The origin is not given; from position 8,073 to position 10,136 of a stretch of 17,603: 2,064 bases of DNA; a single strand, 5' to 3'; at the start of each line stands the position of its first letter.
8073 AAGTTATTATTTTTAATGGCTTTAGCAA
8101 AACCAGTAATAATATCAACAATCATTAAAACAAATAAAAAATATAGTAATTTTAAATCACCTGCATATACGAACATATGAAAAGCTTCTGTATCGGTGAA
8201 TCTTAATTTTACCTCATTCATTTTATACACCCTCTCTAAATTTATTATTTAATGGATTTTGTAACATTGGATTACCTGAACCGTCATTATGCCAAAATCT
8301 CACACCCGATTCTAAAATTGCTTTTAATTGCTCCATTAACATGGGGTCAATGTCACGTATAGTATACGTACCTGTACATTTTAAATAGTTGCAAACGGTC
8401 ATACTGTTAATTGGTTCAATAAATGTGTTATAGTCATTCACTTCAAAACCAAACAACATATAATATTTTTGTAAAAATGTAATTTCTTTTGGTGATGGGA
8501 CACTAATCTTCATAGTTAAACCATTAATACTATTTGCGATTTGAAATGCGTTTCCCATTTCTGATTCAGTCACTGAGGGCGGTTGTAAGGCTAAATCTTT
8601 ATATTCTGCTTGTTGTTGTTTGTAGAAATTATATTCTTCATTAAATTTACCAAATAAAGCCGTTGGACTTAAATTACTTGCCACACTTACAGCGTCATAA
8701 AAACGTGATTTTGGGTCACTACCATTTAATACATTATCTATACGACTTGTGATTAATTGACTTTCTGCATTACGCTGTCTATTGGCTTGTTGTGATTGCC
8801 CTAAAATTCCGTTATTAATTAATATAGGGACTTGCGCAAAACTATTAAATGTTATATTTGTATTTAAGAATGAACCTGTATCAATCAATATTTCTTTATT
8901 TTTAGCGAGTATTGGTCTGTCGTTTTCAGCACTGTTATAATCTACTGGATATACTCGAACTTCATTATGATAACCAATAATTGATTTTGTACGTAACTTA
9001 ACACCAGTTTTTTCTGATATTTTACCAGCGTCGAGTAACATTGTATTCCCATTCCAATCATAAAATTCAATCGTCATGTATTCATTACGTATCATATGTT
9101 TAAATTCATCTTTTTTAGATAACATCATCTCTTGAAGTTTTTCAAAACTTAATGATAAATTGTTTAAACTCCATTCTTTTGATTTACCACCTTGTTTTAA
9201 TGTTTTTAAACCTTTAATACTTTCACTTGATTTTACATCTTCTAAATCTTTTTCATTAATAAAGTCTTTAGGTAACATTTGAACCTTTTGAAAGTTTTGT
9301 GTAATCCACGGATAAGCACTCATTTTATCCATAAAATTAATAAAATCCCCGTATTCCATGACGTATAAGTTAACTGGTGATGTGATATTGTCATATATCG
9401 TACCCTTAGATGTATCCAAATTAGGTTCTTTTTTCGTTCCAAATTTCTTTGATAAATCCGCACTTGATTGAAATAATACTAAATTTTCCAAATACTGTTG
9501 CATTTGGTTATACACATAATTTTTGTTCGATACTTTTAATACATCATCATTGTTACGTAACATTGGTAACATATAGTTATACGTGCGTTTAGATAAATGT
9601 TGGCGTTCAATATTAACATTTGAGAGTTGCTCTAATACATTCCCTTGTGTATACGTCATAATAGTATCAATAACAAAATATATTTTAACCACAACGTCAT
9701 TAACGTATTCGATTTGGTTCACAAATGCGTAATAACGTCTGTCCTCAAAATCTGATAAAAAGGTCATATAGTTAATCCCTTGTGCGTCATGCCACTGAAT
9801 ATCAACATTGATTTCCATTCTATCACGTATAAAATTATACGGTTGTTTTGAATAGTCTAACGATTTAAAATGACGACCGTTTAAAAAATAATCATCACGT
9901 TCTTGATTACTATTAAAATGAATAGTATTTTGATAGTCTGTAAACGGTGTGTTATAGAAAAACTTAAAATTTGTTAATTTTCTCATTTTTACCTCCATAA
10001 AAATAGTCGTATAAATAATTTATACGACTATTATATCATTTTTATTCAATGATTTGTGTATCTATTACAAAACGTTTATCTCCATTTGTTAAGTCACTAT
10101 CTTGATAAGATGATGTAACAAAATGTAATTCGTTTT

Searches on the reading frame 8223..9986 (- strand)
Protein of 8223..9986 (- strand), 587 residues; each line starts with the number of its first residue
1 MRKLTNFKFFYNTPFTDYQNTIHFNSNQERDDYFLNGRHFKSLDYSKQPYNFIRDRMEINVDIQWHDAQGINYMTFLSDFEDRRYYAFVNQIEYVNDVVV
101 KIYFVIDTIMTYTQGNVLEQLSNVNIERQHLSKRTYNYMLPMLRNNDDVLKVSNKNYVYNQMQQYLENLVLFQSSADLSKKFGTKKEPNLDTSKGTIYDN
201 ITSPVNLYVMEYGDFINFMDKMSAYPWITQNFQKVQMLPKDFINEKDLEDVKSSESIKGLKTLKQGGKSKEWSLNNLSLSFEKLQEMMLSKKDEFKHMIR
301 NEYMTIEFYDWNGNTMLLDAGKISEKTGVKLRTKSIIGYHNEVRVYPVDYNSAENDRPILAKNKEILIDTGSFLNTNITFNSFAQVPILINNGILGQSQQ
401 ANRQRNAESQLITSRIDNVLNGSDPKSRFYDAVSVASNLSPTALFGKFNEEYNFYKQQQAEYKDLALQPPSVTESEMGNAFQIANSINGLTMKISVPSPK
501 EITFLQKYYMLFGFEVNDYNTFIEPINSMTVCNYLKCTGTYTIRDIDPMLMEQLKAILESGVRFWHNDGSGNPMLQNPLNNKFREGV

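Call 9: find_related_loci(query=window:8223-9986:-, collection=viral_contigs, flank=2500)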
Query window:8223-9986:- (587 aa) in viral_contigs; peptide patterns used: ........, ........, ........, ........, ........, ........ (x = any residue, [..] = any of these).
19 stretches matched a pattern; 13 encode a relative of the query (tblastn E <= 1e-3); 13 distinct loci.
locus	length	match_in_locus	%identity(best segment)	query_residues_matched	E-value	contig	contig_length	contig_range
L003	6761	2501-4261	99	1-587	0e+0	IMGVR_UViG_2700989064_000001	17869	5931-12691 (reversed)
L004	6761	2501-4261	98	1-587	0e+0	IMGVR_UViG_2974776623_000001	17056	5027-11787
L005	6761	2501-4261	98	1-587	0e+0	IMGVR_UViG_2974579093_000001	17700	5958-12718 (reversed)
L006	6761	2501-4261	98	1-587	0e+0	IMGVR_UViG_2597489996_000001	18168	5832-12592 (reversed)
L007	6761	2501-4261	98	1-587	0e+0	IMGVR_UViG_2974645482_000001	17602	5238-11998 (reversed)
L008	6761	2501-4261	98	1-587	0e+0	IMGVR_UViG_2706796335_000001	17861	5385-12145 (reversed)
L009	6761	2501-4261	98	1-587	0e+0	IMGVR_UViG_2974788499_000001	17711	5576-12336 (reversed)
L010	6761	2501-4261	98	1-587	0e+0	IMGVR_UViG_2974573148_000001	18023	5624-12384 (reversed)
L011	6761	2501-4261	97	1-587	0e+0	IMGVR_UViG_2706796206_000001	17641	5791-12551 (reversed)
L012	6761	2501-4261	97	1-587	0e+0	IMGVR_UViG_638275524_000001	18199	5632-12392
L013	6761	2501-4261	97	1-587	0e+0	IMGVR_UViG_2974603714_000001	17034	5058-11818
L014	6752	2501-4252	94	1-584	0e+0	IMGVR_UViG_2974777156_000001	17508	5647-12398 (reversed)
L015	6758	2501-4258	70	2-587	0e+0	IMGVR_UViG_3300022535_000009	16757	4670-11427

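Call 13: search_dna_similar(query=window:8223-9986:-, collection=phages, mode=protein, max_rows=60, rows=spread)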
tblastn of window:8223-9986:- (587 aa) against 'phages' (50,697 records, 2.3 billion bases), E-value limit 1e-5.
Records with a match: 207; places in all: 210; records where one place covers at least 80% of the query: 171.
Best place of each record, by identity: 95-99% 63; 90-95% 9; 60-80% 25; <60% 110.
By first word of the organism name: Staphylococcus 97; Enterococcus 60; Bacillus 13; Curtobacterium 8; Streptococcus 7; Arthrobacter 6; Lactococcus 4; Tetragenococcus 2; Bacteriophage 2; Rhizobium 2; and 4 more.
By host as written in the record: Staphylococcus aureus 45; - 12; Staphylococcus sp. 11; Enterococcus faecium ATCC 19434 7; Enterococcus faecalis strain Sorialis 7; Enterococcus faecalis strain AH7 6; Enterococcus faecium 6; Enterococcus faecalis strain AH6 4; and 69 more.
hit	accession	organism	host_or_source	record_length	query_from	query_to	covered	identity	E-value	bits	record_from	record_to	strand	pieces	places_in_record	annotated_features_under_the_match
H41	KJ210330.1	Staphylococcus phage GRCS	Staphylococcus aureus NRS382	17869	1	587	100%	98.8%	0e+0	1200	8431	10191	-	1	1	major tail protein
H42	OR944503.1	Staphylococcus phage vB_SauP_L1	Staphylococcus sp.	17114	1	587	100%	98.5%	0e+0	1197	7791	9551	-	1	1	putative phage tail protein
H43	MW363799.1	Staphylococcus phage LSA2366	Staphylococcus aureus ATCC 25923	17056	1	587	100%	98.3%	0e+0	1195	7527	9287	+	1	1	tail fiber protein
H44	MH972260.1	Staphylococcus phage Pabna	Staphylococcus aureus subsp. aureus ...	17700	1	587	100%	98.3%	0e+0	1193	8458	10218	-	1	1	major tail protein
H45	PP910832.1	Staphylococcus phage vB_Sau-F2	Staphylococcus aureus MRSA-Sau-F2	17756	1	587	100%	98.1%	0e+0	1194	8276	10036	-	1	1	tail protein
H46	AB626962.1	Staphylococcus phage S24-1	Staphylococcus aureus strain SA27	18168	1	587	100%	98.0%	0e+0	1192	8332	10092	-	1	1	structure protein putative major tail protein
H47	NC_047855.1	Staphylococcus phage PSa3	Staphylococcus aureus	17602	1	587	100%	98.0%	0e+0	1192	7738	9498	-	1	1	PSa3_ORF12c: tail protein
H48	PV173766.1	Staphylococcus phage ESa4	Staphylococcus aureus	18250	1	587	100%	98.0%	0e+0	1191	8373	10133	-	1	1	tail protein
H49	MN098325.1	Staphylococcus phage Portland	Staphylococcus aureus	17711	1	587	100%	98.0%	0e+0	1189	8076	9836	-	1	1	major tail protein | ribosome_binding_site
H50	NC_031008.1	Staphylococcus phage SLPW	Staphylococcus aureus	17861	1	587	100%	97.8%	0e+0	1190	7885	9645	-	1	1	tail protein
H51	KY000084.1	Staphylococcus phage SCH1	Staphylococcus aureus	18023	1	587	100%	97.8%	0e+0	1189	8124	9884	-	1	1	tail fibers protein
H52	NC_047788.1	Staphylococcus phage SCH1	Staphylococcus aureus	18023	1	587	100%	97.8%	0e+0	1189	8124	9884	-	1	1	tail protein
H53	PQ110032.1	Staphylococcus phage vB_SauP_PSK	Staphylococcus aureus SK1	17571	1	587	100%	97.6%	0e+0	1189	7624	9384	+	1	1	tail fiber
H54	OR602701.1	Staphylococcus phage vB_SauP-V4SA02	Staphylococcus aureus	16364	1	587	100%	97.6%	0e+0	1188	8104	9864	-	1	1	tail fiber (x2)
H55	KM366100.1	Staphylococcus phage BP39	Staphylococcus aureus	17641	1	587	100%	97.4%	0e+0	1185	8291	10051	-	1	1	tail protein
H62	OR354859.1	Staphylococcus phage S-CoN_Ph36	Staphylococcus sp.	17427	2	587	100%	69.3%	0e+0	855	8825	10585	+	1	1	tail protein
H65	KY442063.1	Staphylococcus phage Andhra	Staphylococcus epidermidis RP62A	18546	2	585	99%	69.1%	0e+0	845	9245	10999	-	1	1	major tail protein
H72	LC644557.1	Tetragenococcus phage phiWJ7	Tetragenococcus halophilus WJ7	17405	2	584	99%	42.3%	3e-146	473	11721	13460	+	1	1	phage tail protein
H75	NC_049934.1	Enterococcus phage vB_EfaP_Ef7.2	Enterococcus faecalis strain AH7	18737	3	584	99%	38.4%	2e-118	392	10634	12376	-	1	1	tail protein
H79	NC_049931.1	Enterococcus phage vB_EfaP_IME199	Enterococcus faecium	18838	1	584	99%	38.0%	6e-128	419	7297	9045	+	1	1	tail protein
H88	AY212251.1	Streptococcus phage C1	group C Streptococci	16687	4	568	96%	31.2%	3e-82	287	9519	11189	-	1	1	orf12: major tail protein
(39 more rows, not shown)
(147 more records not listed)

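Call 14: get_annotated_region(hit=H65, flank=9000)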
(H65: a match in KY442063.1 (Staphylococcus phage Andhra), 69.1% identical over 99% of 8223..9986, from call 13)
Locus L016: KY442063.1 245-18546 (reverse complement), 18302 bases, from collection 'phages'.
description: Staphylococcus phage Andhra, complete genome.
organism: Staphylococcus phage Andhra (NCBI taxid 1958907)
taxonomy: Viruses; Duplodnaviria; Heunggongvirae; Uroviricota; Caudoviricetes; Rountreeviridae; Rakietenvirinae; Andhravirus; Andhravirus andhra
host: Staphylococcus epidermidis RP62A; source: -; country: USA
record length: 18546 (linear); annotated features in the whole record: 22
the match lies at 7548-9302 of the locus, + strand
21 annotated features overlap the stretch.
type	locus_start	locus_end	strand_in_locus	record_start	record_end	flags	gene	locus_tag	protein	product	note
repeat_region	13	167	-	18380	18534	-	-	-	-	-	-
CDS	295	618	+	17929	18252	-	-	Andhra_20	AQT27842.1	hypothetical protein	Andhra_gp20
CDS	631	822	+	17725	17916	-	-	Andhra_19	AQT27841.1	hypothetical protein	Andhra_gp19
CDS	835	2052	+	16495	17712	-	-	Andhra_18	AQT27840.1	major capsid protein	Andhra_gp18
CDS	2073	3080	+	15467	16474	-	-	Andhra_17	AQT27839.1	upper collar protein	Andhra_gp17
CDS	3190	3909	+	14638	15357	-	-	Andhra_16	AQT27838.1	lower collar protein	Andhra_gp16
CDS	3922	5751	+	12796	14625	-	-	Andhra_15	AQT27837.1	hypothetical protein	Andhra_gp15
CDS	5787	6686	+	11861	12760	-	-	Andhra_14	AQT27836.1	endolysin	Andhra_gp14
CDS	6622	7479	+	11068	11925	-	-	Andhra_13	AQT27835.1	minor tail protein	Andhra_gp13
CDS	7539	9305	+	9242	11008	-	-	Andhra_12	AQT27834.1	major tail protein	Andhra_gp12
CDS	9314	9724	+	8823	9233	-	-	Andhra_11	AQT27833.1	holin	Andhra_gp11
CDS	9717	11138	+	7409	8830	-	-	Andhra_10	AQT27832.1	peptidase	Andhra_gp10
CDS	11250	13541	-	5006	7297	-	-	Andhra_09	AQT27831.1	DNA polymerase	Andhra_gp9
CDS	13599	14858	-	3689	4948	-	-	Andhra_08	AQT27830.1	encapsidation protein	Andhra_gp8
CDS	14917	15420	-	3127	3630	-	-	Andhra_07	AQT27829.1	hypothetical protein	Andhra_gp7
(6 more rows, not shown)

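Call 16: get_annotated_region(hit=H62, flank=3000)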
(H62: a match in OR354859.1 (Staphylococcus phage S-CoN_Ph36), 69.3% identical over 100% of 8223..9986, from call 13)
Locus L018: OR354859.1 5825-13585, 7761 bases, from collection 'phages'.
description: Staphylococcus phage S-CoN_Ph36, complete genome.
organism: Staphylococcus phage S-CoN_Ph36 (NCBI taxid 3076594)
taxonomy: Viruses; Duplodnaviria; Heunggongvirae; Uroviricota; Caudoviricetes; Rountreeviridae; Rakietenvirinae; Andhravirus
host: Staphylococcus sp.; source: -; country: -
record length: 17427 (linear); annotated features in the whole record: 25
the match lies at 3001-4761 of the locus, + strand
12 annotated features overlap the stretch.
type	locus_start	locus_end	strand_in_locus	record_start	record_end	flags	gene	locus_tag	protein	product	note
CDS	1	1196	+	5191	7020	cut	-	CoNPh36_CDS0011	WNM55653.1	hypothetical protein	-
CDS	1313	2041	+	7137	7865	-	-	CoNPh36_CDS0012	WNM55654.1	endolysin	-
CDS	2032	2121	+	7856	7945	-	-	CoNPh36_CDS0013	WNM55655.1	hypothetical protein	-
CDS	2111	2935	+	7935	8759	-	-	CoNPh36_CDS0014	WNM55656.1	tail protein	-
CDS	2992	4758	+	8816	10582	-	-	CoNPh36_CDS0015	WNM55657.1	tail protein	-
CDS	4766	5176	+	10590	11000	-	-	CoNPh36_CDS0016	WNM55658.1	holin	-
CDS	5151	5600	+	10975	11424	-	-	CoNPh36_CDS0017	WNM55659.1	hypothetical protein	-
CDS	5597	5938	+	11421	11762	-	-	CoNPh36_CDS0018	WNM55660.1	hypothetical protein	-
CDS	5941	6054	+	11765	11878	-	-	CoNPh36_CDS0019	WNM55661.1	hypothetical protein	-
CDS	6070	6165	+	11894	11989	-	-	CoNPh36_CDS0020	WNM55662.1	hypothetical protein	-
CDS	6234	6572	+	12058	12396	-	-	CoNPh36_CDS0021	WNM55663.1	hypothetical protein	-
CDS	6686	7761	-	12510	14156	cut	-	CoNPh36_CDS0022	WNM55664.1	DNA polymerase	-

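Call 27: get_annotated_region(hit=H75, flank=3000)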
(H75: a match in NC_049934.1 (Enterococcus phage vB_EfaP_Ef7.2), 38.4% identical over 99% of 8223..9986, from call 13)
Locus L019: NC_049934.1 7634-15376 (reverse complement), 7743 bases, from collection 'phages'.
description: Enterococcus phage vB_EfaP_Ef7.2, complete genome.
organism: Enterococcus phage vB_EfaP_Ef7.2 (NCBI taxid 2546618)
taxonomy: Viruses; Duplodnaviria; Heunggongvirae; Uroviricota; Caudoviricetes; Rountreeviridae; Sarlesvirinae; Copernicusvirus; Copernicusvirus Ef72
host: Enterococcus faecalis strain AH7; source: raw sewage water obtained from a North City Water Reclamation Plant; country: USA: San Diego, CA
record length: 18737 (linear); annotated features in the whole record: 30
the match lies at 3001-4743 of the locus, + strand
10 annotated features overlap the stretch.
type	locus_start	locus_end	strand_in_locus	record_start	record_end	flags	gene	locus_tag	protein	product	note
CDS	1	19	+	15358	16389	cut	-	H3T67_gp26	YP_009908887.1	upper collar connector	-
CDS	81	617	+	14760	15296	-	-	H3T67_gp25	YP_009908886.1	adaptor Ad4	-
CDS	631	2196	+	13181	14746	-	-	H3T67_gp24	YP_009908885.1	hypothetical protein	-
CDS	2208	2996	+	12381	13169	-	-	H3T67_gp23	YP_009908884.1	minor head protein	FIG00630843: hypothetical protein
CDS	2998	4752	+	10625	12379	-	-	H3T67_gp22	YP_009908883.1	tail protein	-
CDS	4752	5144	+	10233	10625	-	-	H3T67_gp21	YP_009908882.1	holin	-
CDS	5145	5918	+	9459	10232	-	-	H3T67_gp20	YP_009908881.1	endolysin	-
CDS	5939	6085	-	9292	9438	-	-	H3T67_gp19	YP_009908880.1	hypothetical protein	-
CDS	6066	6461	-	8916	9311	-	-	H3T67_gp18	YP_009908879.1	nucleotide kinase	-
CDS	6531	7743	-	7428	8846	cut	-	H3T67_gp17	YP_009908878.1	endolysin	CHAP domain-containing phage lysin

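Call 28: get_annotated_region(hit=H88, flank=3000)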
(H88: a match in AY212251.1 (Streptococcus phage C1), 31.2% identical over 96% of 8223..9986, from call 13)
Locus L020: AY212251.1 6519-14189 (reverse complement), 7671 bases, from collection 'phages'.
description: Streptococcus phage C1, complete genome.
organism: Streptococcus phage C1 (NCBI taxid 2907838)
taxonomy: Viruses; Duplodnaviria; Heunggongvirae; Uroviricota; Caudoviricetes; Rountreeviridae; Fischettivirus; Fischettivirus C1
host: group C Streptococci; source: -; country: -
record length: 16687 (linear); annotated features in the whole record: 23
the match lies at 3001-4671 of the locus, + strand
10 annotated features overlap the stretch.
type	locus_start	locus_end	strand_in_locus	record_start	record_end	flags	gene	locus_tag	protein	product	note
CDS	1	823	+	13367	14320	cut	orf15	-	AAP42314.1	head-tail connector protein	-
CDS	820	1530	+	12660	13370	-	orf14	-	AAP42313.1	unknown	-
CDS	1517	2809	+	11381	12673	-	orf13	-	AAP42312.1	unknown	-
CDS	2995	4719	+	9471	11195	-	orf12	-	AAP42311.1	major tail protein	-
CDS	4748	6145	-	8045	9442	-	orf11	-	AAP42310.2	PlyCA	PlyC lysin heavy chain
misc_feature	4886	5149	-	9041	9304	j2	orf11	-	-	-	CHAP; cysteine histidine aminopeptidase domain; active site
CDS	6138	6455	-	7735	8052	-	orf10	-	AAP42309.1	lil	lysin intergenic locus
CDS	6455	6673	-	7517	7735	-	orf9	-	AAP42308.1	PlyCB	PlyC lysin light chain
CDS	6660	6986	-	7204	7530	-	orf8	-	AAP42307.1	holin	-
CDS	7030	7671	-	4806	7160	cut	orf7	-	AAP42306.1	DNA polymerase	-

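Call 29: get_annotated_region(hit=H72, flank=3000)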
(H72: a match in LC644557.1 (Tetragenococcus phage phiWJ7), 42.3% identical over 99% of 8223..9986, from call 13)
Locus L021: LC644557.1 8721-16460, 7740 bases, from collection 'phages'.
description: Tetragenococcus phage phiWJ7 DNA, complete genome.
organism: Tetragenococcus phage phiWJ7 (NCBI taxid 2862503)
taxonomy: Viruses; Duplodnaviria; Heunggongvirae; Uroviricota; Caudoviricetes; Rountreeviridae
host: Tetragenococcus halophilus WJ7; source: soy sauce mash; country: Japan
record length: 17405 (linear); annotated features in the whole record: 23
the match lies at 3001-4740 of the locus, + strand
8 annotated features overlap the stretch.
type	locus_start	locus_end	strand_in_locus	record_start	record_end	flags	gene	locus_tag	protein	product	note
CDS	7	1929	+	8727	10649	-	-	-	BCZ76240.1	putative phage structural protein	ORF12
CDS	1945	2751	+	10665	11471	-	-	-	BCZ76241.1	BppU family phage baseplate upper protein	ORF13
CDS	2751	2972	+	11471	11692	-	-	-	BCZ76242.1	hypothetical protein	ORF14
CDS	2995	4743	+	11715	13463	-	-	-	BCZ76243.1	phage tail protein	ORF15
CDS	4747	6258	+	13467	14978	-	-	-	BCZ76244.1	peptidase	ORF16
CDS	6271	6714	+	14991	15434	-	-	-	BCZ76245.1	hypothetical protein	ORF17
CDS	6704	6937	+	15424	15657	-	-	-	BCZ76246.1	phage holin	ORF18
CDS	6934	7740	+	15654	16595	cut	-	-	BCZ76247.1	glycosyl hydrolase family 25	ORF19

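Call 30: get_annotated_region(hit=H79, flank=3000)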
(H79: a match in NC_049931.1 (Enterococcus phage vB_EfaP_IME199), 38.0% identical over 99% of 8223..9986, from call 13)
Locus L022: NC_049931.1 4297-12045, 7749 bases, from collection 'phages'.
description: Enterococcus phage vB_EfaP_IME199, complete genome.
organism: Enterococcus phage vB_EfaP_IME199 (NCBI taxid 1747351)
taxonomy: Viruses; Duplodnaviria; Heunggongvirae; Uroviricota; Caudoviricetes; Rountreeviridae; Sarlesvirinae; Minhovirus; Minhovirus IME199
host: Enterococcus faecium; source: hospital sewage; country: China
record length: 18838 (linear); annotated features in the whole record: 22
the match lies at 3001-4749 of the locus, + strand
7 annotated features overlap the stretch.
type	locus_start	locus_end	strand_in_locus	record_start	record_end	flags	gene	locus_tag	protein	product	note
CDS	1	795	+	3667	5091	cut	-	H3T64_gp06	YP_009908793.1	hypothetical protein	-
CDS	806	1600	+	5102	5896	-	-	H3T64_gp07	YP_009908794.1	minor head protein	-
CDS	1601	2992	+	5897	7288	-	-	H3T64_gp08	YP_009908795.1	hypothetical protein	FIG00631247: hypothetical protein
CDS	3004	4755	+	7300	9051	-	-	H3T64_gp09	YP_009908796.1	tail protein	-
CDS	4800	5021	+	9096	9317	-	-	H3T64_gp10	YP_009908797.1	involved in bacteriocin production or immunity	-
CDS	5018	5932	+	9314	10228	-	-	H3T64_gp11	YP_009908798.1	endolysin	N-acetylmuramoyl-L-alanine amidase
CDS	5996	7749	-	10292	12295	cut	-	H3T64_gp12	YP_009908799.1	hypothetical protein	-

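Call 35: find_related_loci(query=L016:7539-9305:+, collection=viral_contigs, flank=2500)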
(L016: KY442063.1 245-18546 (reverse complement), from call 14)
Query L016:7539-9305:+ (588 aa) in viral_contigs; peptide patterns used: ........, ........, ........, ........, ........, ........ (x = any residue, [..] = any of these).
28 stretches matched a pattern; 19 encode a relative of the query (tblastn E <= 1e-3); 18 distinct loci.
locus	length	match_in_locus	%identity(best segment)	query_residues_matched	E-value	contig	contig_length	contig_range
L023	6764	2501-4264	99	1-588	0e+0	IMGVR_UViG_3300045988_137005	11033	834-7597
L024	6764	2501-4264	98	1-588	0e+0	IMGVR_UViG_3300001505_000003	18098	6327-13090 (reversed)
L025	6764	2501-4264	98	1-588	0e+0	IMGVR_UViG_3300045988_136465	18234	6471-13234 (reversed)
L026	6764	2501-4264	98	1-588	0e+0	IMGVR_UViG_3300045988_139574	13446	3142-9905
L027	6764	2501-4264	98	1-588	0e+0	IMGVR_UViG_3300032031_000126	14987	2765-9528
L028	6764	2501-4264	98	1-588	0e+0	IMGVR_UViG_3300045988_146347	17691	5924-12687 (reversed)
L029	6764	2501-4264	98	1-588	0e+0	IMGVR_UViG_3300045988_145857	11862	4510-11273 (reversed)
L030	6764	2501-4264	97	1-588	0e+0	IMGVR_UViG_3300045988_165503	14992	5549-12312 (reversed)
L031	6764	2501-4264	98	1-588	0e+0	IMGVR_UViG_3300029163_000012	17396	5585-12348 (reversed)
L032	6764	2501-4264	97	1-588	0e+0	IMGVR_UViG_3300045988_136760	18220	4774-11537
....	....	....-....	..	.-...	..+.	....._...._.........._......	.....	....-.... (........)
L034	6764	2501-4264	97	1-588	0e+0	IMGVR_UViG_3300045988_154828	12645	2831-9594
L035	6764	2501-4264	85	1-588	0e+0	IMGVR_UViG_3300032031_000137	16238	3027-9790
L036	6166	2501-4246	70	5-587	0e+0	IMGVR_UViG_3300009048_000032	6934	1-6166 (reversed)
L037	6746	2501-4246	70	5-587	0e+0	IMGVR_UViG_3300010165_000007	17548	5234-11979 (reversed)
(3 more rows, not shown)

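Call 37: search_protein_families(library=phrogs, proteins=[window:8223-9986:-], max_evalue=0.00001)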
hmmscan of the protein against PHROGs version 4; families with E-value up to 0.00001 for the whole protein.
window:8223-9986:- (587 aa): 1 family
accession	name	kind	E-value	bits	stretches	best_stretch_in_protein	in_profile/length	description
phrog_2248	-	tail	8.4e-239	795.2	1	2-584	4-590/590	tail protein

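Call 57: find_related_loci(query=A1, collection=metagenome_contigs, flank=2500)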
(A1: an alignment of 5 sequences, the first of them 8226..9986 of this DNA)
Query A1 (587 aa) in metagenome_contigs; peptide patterns used: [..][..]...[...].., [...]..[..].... (x = any residue, [..] = any of these).
235 stretches matched a pattern; 66 encode a relative of the query (tblastn E <= 1e-3); 65 distinct loci.
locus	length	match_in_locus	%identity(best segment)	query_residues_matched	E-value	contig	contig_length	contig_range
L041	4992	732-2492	98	1-587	0e+0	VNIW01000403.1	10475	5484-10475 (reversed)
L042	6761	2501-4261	69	2-587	0e+0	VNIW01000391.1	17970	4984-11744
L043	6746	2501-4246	69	3-584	0e+0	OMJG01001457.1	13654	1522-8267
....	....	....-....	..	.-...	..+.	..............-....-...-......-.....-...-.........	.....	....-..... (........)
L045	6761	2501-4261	70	2-587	0e+0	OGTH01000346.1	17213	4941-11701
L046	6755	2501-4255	69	2-585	0e+0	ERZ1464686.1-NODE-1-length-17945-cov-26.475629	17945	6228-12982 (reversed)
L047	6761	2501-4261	69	2-587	0e+0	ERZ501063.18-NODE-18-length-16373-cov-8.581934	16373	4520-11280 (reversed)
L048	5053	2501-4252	70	2-584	0e+0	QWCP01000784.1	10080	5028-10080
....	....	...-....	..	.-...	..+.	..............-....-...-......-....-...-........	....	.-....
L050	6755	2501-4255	69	2-585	0e+0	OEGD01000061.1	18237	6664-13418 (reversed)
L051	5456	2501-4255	69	2-585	0e+0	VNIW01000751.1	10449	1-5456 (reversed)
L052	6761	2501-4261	69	2-587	0e+0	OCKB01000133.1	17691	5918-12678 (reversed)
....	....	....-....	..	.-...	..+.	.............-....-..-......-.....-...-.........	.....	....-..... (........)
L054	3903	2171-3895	68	3-577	0e+0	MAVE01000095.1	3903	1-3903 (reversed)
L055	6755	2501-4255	69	2-585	0e+0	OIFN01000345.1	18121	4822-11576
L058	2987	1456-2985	68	3-512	0e+0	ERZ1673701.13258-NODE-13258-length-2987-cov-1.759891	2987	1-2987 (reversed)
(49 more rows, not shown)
